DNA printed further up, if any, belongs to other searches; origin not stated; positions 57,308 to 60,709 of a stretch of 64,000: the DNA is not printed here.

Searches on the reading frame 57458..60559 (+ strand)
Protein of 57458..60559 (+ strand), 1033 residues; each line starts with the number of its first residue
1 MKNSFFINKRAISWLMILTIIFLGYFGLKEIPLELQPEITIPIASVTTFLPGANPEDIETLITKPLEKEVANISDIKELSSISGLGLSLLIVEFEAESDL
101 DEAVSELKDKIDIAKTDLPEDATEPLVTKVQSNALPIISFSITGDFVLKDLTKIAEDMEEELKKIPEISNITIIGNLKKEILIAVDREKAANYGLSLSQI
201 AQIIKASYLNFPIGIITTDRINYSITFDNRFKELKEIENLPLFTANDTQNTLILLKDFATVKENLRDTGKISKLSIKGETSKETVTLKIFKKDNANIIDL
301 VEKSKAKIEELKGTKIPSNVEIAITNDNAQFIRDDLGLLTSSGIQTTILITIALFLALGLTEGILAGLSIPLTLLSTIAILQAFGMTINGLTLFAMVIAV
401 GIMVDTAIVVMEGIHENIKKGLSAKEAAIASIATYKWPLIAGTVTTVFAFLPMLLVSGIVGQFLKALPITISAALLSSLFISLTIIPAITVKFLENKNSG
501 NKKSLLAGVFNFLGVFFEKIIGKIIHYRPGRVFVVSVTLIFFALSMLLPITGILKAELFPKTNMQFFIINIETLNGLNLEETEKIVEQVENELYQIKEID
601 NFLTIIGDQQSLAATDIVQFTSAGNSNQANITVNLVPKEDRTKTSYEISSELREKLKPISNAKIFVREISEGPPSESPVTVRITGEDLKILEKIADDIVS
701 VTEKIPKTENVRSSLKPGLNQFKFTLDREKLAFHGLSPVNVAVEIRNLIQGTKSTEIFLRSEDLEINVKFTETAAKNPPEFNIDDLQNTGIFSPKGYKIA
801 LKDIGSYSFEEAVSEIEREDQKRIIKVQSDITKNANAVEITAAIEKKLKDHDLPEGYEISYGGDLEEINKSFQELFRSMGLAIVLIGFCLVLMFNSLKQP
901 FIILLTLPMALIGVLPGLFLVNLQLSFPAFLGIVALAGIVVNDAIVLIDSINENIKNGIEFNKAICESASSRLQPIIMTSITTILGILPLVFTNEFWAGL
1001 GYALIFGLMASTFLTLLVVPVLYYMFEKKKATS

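Call 60: search_protein_families(library=pfam, proteins=[window:57458-60559:+], max_evalue=0.001)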
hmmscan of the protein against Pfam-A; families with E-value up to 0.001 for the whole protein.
window:57458-60559:+ (1033 aa): 3 families
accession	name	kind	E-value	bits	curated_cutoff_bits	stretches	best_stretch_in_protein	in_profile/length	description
PF00873.25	ACR_tran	-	1.8e-194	648.8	28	1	4-1026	3-1020/1021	AcrB/AcrD/AcrF family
PF03176.21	MMPL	-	1.6e-15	57.3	20.5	2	298-493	107-302/333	MMPL family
PF02355.23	SecD_SecF_C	-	1.4e-13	51.1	20.5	2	873-1027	31-187/189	Protein export membrane protein SecD/SecF, C-terminal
